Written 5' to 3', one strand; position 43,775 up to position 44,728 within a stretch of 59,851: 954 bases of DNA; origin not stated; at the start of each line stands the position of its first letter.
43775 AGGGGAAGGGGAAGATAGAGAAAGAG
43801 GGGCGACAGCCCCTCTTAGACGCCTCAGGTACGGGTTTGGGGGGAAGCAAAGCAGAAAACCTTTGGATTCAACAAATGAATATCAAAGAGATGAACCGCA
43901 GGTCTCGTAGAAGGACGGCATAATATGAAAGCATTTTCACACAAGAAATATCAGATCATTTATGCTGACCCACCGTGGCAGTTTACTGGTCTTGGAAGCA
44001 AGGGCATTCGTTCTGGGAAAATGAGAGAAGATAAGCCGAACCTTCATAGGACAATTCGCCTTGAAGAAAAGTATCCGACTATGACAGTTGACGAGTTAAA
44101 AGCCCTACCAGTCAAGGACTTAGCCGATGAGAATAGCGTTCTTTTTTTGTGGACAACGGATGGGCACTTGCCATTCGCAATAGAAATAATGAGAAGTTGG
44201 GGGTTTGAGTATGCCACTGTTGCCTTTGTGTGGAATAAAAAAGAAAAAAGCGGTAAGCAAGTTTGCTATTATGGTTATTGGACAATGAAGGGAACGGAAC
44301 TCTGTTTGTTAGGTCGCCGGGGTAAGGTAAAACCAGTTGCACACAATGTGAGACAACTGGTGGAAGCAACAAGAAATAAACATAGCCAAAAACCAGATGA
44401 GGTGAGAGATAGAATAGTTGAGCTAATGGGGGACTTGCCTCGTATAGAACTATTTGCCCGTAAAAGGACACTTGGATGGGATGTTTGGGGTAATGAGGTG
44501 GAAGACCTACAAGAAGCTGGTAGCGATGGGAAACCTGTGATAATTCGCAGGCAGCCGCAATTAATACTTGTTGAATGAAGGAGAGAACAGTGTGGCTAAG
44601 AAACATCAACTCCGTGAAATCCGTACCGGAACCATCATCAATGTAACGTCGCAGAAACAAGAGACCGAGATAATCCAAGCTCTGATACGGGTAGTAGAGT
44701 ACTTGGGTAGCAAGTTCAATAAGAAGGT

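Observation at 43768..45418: Low-GC restriction-modification islet pairing an EcoRI-family nuclease with an MT-A70 (DPPW) methyltransferase, inserted inside a host repeat element and flanked by ~49-nt direct repeats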

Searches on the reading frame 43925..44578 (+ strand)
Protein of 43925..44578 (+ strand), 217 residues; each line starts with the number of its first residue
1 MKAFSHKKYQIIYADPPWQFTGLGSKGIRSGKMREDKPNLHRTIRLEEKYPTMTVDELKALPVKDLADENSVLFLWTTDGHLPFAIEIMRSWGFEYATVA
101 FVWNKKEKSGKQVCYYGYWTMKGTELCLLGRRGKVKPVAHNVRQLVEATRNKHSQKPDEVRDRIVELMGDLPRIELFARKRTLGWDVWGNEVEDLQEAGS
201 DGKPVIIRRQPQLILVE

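Call 4: search_protein_families(library=pfam, proteins=[window:43925-44578:+], max_evalue=1)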
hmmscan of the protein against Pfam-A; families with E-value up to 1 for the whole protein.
window:43925-44578:+ (217 aa): 1 family
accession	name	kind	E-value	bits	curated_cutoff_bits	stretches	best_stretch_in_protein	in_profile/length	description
PF05063.20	MT-A70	-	5.4e-26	92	23.9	1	9-191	1-172/172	MT-A70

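Call 5: search_protein_families(library=ncbifam, proteins=[window:43925-44578:+], max_evalue=1)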
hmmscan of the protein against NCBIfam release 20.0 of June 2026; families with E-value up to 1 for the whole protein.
window:43925-44578:+ (217 aa): 0 families

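Call 7: search_solved_structures(query=window:43925-44578:+, max_evalue=10, show_alignments=2)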
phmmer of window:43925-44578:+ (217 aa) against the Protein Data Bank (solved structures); distinct sequences matched with E-value up to 10: 36.
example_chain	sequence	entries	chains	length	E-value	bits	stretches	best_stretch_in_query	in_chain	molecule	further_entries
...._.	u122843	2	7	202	1.2e-14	57.4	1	49-191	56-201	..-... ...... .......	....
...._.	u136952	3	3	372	1.4e-14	57.2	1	49-191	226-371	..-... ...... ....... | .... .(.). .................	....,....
8xyl_A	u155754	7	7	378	1.6e-14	57.1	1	49-191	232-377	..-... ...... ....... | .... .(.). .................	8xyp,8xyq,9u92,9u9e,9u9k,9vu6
9g4u_A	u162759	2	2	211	1.7e-14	57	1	44-199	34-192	N6-adenosine-methyltransferase catalytic subunit | N(6)-adenosine-methyltransferase catalytic subunit METTL3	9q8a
5il0_A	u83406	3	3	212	1.7e-14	56.9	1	44-199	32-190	METTL3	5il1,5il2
9g4w_A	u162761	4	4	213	1.7e-14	56.9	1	44-199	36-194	N6-adenosine-methyltransferase catalytic subunit | N(6)-adenosine-methyltransferase catalytic subunit METTL3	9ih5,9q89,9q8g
9g4s_A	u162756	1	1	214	1.8e-14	56.9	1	44-199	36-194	N6-adenosine-methyltransferase catalytic subunit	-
8bn8_AAA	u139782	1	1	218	2e-14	56.7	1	44-199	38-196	N6-adenosine-methyltransferase catalytic subunit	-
9r8z_A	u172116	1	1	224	2.2e-14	56.6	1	44-199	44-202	N(6)-adenosine-methyltransferase catalytic subunit METTL3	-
5k7m_A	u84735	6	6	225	2.2e-14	56.6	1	44-199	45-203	N6-adenosine-methyltransferase 70 kDa subunit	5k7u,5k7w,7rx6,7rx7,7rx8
5l6d_A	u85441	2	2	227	2.3e-14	56.5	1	44-199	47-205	N6-adenosine-methyltransferase 70 kDa subunit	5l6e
29vd_A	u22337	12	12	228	2.3e-14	56.5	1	44-199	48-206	N6-adenosine-methyltransferase catalytic subunit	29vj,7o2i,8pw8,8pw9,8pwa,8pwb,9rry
7f4l_C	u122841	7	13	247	2.6e-14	56.3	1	49-191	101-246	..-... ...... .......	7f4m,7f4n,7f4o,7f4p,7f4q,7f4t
7acd_A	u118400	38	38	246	3.1e-14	56.1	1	44-199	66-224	N6-adenosine-methyltransferase catalytic subunit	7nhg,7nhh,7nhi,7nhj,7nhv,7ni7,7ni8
8xyx_A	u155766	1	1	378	1.4e-13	54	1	49-191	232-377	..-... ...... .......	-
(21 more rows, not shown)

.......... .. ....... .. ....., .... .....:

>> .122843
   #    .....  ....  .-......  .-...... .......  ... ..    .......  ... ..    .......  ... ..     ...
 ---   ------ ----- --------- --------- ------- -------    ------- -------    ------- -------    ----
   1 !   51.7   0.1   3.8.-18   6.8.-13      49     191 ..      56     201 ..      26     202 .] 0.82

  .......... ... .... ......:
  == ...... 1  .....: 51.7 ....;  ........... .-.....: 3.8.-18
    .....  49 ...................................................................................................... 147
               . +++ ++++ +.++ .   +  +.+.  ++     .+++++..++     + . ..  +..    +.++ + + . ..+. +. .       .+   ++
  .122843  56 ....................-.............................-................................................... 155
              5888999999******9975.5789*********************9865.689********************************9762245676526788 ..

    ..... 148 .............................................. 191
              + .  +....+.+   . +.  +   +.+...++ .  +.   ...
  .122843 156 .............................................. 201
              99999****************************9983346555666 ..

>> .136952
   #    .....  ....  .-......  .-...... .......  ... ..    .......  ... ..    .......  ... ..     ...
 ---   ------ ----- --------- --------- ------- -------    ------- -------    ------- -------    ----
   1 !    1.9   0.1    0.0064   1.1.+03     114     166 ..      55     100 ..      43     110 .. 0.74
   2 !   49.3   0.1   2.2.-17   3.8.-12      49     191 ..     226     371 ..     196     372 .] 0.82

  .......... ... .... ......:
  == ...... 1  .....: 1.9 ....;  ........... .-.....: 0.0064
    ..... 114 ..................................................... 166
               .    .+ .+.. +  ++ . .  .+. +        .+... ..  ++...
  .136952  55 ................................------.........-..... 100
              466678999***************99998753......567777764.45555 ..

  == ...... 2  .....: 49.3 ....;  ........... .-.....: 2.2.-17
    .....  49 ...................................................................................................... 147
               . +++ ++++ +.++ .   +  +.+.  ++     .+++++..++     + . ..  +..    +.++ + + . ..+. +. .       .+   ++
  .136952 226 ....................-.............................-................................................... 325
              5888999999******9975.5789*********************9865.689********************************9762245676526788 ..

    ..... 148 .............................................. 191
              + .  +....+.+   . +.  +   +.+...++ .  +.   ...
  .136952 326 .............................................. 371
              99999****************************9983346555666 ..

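Call 25: find_homologous_proteins(query=window:43925-44578:+, max_evalue=0.001)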
Query window:43925-44578:+ (217 aa): 7816 proteins with E <= 0.001 among 8000 candidates; the best 120 are listed.
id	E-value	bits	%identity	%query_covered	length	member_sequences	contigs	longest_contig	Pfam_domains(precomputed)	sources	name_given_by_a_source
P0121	8.6e-132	455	92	98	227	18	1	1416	PF05063.21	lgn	-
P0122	2.1e-126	438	85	100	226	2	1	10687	PF05063.21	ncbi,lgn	-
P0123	4.1e-125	434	89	97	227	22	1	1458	PF05063.21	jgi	-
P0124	1.5e-122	425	85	100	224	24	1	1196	PF05063.21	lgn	-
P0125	7.0e-122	423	84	100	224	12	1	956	PF05063.21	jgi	-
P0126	7.2e-122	423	85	100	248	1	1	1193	PF05063.21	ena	-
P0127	2.7e-113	395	88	88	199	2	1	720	PF05063.21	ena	-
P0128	5.0e-112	391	85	88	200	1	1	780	PF05063.21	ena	-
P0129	8.2e-109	380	86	86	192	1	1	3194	PF05063.21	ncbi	-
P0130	1.4e-108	379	80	88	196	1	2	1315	PF05063.21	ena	-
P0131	1.8e-107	376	81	86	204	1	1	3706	PF05063.21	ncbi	-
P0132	3.6e-107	375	81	86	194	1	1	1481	PF05063.21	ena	-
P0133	3.9e-104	365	90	80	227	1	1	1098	PF05063.21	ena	-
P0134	6.0e-104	364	81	87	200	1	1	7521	PF05063.21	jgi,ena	-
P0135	6.8e-104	364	80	86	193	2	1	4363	PF05063.21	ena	-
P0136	1.4e-103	363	80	87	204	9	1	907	PF05063.21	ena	-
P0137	1.6e-103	363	79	87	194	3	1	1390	PF05063.21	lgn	-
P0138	6.9e-103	361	80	86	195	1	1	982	PF05063.21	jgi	-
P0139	1.1e-102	360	78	87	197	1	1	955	PF05063.21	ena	-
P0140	1.6e-102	360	80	88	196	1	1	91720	PF05063.21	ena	-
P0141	2.9e-102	359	78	87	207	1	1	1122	PF05063.21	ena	-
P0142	5.4e-102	358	79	86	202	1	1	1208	PF05063.21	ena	-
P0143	1.4e-100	353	75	88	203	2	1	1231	PF05063.21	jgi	-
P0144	2.4e-100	353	76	90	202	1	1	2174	PF05063.21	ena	-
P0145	4.0e-100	352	79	86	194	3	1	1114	PF05063.21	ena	-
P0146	9.1e-99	347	77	87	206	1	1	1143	PF05063.21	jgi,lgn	jgi:site-specific DNA-methyltransferase (adenine-specific)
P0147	3.8e-98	345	73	90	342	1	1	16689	PF05063.21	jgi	jgi:N6-adenosine-specific RNA methylase IME4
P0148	9.0e-98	344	78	86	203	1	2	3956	PF05063.21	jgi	jgi:N6-adenosine-specific RNA methylase IME4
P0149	3.5e-97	342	73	87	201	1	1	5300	PF05063.21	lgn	-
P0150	1.2e-96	340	73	92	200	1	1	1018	PF05063.21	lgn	-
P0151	1.6e-96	340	73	87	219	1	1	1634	PF05063.21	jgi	jgi:N6-adenosine-specific RNA methylase IME4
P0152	4.5e-96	339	84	78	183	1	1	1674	PF05063.21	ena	-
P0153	5.8e-95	335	74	86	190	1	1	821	PF05063.21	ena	-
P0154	1.4e-94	334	71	88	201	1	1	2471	PF05063.21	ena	-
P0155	3.1e-94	333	69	89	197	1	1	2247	PF05063.21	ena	-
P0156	3.9e-94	332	70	90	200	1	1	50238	PF05063.21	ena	-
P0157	7.1e-94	331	72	86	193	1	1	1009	PF05063.21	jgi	-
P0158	2.8e-93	329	73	86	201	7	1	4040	PF05063.21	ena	-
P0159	5.2e-91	322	74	85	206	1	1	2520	PF05063.21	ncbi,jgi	jgi:N6-adenosine-specific RNA methylase IME4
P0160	8.2e-91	321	70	87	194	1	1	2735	PF05063.21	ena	-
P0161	1.3e-90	321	68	88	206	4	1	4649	PF05063.21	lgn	-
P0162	2.0e-90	320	85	74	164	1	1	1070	PF05063.21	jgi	jgi:N6-adenosine-specific RNA methylase IME4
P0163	1.8e-89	317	70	92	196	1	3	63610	PF05063.21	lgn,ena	-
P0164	8.6e-89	315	69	87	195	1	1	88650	PF05063.21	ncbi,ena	-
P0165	1.2e-88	314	67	90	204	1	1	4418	PF05063.21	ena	-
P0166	1.8e-88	314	70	88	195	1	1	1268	PF05063.21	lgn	-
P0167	4.7e-88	312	67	87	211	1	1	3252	PF05063.21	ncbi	-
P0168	8.4e-88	311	71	87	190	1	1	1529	PF05063.21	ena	-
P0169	8.5e-88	311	70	87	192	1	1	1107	PF05063.21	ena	-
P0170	5.9e-81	289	83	69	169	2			PF05063.21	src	-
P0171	8.4e-73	262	64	86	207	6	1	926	PF05063.21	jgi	-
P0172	2.4e-72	261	62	87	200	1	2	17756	PF05063.21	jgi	-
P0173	2.5e-72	261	62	87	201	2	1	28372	PF05063.21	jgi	-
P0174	5.6e-72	260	63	88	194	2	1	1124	PF05063.21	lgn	-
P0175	1.1e-71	259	59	86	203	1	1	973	PF05063.21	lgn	-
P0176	2.6e-71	258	58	94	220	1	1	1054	PF05063.21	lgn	-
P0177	6.4e-71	256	60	86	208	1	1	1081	PF05063.21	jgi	jgi:site-specific DNA-methyltransferase (adenine-specific)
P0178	8.4e-71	256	61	87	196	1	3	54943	PF05063.21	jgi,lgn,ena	-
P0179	9.7e-71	256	63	86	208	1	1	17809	PF05063.21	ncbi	-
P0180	1.3e-70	255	60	88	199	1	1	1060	PF05063.21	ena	-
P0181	1.6e-70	255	59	86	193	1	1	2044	PF05063.21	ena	-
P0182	1.6e-70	255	57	87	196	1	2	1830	PF05063.21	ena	-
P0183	1.7e-70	255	60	86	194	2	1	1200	PF05063.21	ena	-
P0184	3.1e-70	254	62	88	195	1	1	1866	PF05063.21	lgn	-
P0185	4.2e-70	254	61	88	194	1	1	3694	PF05063.21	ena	-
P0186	5.1e-70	253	58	86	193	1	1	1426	PF05063.21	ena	-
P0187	9.8e-70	252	58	87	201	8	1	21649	PF05063.21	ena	-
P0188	1.4e-69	252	58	86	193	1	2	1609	PF05063.21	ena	-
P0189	1.6e-69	252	59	88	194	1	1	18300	PF05063.21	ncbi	-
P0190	3.7e-69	251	62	90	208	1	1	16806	PF05063.21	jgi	-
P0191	5.0e-69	250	58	86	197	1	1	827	PF05063.21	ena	-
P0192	5.4e-69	250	61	87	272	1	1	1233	PF05063.21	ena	-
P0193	6.0e-69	250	61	87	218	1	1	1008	PF05063.21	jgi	jgi:N6-adenosine-specific RNA methylase IME4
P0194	6.1e-69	250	60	87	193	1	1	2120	PF05063.21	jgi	jgi:N6-adenosine-specific RNA methylase IME4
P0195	6.4e-69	250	61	86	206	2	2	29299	PF05063.21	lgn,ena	-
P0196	6.5e-69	250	61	86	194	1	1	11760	PF05063.21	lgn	-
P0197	7.6e-69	250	59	90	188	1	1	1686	PF05063.21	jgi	jgi:site-specific DNA-methyltransferase (adenine-specific)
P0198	9.8e-69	249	58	88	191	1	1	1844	PF05063.21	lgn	-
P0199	1.1e-68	249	60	86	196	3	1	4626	PF05063.21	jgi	-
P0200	1.6e-68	248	58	89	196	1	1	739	PF05063.21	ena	-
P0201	1.6e-68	248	61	89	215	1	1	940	PF05063.21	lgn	-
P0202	2.0e-68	248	59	86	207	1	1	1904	PF05063.21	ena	-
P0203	2.3e-68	248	56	86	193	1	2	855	PF05063.21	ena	-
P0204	2.7e-68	248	61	86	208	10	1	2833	PF05063.21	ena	-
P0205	5.7e-68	247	58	87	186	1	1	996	PF05063.21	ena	-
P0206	6.0e-68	247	60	86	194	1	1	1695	PF05063.21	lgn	-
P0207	6.3e-68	246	57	89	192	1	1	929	PF05063.21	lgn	-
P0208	8.0e-68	246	58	87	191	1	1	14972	PF05063.21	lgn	-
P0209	1.8e-67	245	57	87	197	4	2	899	PF05063.21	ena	-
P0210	2.1e-67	245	55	86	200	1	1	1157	PF05063.21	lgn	-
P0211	3.2e-67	244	59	88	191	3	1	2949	PF05063.21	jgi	-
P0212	3.2e-67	244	69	66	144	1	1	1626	PF05063.21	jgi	-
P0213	3.3e-67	244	56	88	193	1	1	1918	PF05063.21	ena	-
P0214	4.0e-67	244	57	88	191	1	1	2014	PF05063.21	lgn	-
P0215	8.3e-67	243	59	87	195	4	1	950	PF05063.21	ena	-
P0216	8.5e-67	243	57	88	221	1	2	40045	PF05063.21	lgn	-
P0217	1.0e-66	243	60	86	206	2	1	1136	PF05063.21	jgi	-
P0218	1.2e-66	242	57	87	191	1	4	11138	PF05063.21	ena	-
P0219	1.7e-66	242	59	87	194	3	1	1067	PF05063.21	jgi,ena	-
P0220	1.7e-66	242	56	87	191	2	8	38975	PF05063.21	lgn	-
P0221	6.6e-66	240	57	87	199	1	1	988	PF05063.21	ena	-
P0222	8.2e-66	240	57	87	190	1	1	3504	PF05063.21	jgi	-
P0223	9.0e-66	239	57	87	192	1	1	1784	PF05063.21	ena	-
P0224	9.9e-66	239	83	55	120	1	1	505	PF05063.21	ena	-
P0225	1.4e-65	239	58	88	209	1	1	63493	PF05063.21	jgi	-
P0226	1.4e-65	239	60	86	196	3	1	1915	PF05063.21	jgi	-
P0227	1.6e-65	239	54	88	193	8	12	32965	PF05063.21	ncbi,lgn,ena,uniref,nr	ncbi:IME4 Transcriptional activator, adenine-specific DNA methyltransferase [uncultured Caudovirales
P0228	1.6e-65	239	58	87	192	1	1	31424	PF05063.21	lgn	-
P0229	3.5e-65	238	59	86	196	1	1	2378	PF05063.21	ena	-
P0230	4.0e-65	237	60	86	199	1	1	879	PF05063.21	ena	-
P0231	4.3e-65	237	56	87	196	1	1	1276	PF05063.21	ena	-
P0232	4.8e-65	237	55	92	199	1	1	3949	PF05063.21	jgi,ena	-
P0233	6.5e-65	237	58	87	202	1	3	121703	PF05063.21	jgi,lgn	jgi:site-specific DNA-methyltransferase (adenine-specific)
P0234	8.2e-65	236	58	86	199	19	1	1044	PF05063.21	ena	-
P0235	9.7e-65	236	57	88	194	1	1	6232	PF05063.21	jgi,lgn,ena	-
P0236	1.2e-64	236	57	88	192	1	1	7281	PF05063.21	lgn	-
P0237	1.2e-64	236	55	89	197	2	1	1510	PF05063.21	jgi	-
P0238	1.3e-64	236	58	89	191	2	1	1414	PF05063.21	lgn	-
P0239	1.9e-64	235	57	86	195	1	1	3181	PF05063.21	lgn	-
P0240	2.5e-64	235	59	87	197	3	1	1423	PF05063.21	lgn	-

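Call 52: find_related_loci(query=window:43925-44578:+, collection=viral_contigs, flank=3000)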
Query window:43925-44578:+ (217 aa) in viral_contigs; peptide patterns used: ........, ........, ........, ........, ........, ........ (x = any residue, [..] = any of these).
600 stretches matched a pattern (row limit reached: there are more); 586 encode a relative of the query (tblastn E <= 1e-3); the best 80 are kept; 80 distinct loci.
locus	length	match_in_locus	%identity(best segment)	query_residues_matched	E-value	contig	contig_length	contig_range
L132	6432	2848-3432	58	6-193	7e-69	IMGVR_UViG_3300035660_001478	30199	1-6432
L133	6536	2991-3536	57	7-192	3e-66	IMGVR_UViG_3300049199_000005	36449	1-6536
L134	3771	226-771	56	7-192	1e-65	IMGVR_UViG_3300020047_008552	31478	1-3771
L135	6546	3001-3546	57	7-192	5e-66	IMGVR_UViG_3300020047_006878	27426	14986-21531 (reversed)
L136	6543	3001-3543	55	4-192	1e-64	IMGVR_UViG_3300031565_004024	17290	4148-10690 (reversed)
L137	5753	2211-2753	55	4-192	1e-64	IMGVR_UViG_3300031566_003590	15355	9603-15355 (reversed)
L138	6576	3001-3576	52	8-197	3e-61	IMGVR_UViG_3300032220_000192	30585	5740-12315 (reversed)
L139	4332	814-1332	54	6-194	2e-61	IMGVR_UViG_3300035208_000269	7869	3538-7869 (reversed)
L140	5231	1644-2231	49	5-206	2e-60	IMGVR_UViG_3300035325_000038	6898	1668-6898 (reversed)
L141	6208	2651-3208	51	4-194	2e-60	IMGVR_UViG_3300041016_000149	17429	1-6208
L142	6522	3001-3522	51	7-192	1e-60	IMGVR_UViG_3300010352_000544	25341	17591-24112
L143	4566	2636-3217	49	5-204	4e-60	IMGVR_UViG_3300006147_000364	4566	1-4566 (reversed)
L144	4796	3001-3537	49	6-192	3e-60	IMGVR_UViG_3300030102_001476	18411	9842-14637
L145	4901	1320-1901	50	5-204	3e-60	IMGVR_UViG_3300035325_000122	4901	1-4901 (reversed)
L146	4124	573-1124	49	6-194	7e-60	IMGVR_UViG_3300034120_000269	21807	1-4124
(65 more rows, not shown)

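Call 53: find_encoding_contigs(protein=P0140, flank=4000, max_places=2)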
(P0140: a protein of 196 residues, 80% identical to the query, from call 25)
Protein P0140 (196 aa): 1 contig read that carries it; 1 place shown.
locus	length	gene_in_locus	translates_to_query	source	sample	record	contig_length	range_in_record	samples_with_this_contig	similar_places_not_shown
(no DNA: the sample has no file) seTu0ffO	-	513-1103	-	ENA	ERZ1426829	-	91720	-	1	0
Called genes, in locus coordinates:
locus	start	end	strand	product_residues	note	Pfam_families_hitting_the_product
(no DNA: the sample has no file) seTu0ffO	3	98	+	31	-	?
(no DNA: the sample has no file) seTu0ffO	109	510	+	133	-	PF00436:SSB (weak)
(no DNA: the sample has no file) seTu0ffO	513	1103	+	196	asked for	PF05063:MT-A70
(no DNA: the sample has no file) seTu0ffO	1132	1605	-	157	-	-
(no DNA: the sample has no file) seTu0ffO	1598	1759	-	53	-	-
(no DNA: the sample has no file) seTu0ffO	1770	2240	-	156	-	-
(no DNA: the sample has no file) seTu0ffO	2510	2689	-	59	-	-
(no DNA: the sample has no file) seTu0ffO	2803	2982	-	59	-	-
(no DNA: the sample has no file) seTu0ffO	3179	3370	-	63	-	-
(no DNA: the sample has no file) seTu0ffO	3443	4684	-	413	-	-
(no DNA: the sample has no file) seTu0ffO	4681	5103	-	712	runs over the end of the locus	PF01555:N6_N4_Mtase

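Call 54: find_encoding_contigs(protein=P0164, flank=4000, max_places=2)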
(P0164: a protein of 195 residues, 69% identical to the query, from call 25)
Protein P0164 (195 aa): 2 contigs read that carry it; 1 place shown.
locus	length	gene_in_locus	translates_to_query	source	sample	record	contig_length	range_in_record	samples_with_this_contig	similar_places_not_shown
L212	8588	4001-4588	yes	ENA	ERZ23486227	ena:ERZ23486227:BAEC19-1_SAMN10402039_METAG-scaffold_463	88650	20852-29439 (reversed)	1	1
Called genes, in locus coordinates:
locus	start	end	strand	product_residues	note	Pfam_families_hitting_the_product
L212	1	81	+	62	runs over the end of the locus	-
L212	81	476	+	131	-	-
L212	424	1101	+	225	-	-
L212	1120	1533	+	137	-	-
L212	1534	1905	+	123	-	-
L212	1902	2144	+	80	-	-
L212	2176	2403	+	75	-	-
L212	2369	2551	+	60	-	-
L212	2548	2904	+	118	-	-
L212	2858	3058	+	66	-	-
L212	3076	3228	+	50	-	-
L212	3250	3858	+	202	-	PF01551:Peptidase_M23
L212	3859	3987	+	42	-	PF19837:DUF6316 (weak)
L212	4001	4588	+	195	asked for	PF05063:MT-A70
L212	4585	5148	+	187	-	PF05063:MT-A70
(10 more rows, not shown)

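Call 59: find_encoding_contigs(protein=P0122, flank=5000, max_places=3)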
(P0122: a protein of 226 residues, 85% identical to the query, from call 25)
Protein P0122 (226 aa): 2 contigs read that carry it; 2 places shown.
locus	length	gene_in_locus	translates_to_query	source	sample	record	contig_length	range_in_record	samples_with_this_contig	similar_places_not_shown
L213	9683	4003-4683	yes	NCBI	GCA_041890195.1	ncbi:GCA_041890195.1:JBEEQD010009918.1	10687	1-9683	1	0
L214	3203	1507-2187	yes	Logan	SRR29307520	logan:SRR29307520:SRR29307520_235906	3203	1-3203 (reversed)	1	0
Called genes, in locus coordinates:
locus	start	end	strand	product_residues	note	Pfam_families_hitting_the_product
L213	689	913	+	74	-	PF15919:HicB_lk_antitox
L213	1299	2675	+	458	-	PF01523:PmbA_TldD_1st, PF19290:PmbA_TldD_2nd, PF19289:PmbA_TldD_3rd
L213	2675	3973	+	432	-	PF01523:PmbA_TldD_1st, PF19289:PmbA_TldD_3rd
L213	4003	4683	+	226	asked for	PF05063:MT-A70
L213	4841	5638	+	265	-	PF09754:PAC2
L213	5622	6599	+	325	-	PF03130:HEAT_PBS (faint), PF12717:Cnd1 (faint), PF13513:HEAT_EZ (faint), PF23271:HEAT_GCN1 (faint), PF02985:HEAT (faint), PF13646:HEAT_2, PF00514:Arm (faint), PF13646:HEAT_2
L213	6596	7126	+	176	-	PF13302:Acetyltransf_3, PF13523:Acetyltransf_8, PF00583:Acetyltransf_1, PF13508:Acetyltransf_7 (faint)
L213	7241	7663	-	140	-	PF01575:MaoC_dehydratas, PF13452:FAS1_DH_region (weak)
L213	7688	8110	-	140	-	PF13452:FAS1_DH_region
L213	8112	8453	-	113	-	PF02452:PemK_toxin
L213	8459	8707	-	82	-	PF01402:RHH_1 (weak)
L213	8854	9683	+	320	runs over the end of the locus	PF00005:ABC_tran, PF13304:AAA_21, PF13732:DrrA1-3_C (weak)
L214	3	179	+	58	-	?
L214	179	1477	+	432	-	PF01523:PmbA_TldD_1st, PF19289:PmbA_TldD_3rd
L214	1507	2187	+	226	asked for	PF05063:MT-A70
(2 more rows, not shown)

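Call 60: list_cluster_members(proteins=[P0001, window:43925-44578:+, P0122])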
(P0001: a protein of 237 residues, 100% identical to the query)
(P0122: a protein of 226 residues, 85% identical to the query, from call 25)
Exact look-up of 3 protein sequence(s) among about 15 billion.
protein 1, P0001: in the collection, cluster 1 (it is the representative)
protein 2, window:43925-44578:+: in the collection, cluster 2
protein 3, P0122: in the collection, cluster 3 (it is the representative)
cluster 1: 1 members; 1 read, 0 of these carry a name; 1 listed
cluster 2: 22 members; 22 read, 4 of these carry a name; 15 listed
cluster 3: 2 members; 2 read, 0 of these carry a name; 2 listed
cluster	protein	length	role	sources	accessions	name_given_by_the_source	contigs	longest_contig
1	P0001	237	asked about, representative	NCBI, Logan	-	-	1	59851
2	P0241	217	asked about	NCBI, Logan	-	-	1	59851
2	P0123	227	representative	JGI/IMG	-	-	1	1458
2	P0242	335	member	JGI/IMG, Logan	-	N6-adenosine-specific RNA methylase IME4/orotate phosphoribosyltransferase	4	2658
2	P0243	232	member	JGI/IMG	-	site-specific DNA-methyltransferase (adenine-specific)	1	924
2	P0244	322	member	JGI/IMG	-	site-specific DNA-methyltransferase (adenine-specific)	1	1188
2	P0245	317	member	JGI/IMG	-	site-specific DNA-methyltransferase (adenine-specific)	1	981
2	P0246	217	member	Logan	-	-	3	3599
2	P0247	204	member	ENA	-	-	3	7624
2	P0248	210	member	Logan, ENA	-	-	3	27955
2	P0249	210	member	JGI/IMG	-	-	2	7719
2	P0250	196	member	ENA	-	-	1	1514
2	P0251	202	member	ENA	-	-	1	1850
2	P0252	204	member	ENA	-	-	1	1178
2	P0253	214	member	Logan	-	-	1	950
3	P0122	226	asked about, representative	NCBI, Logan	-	-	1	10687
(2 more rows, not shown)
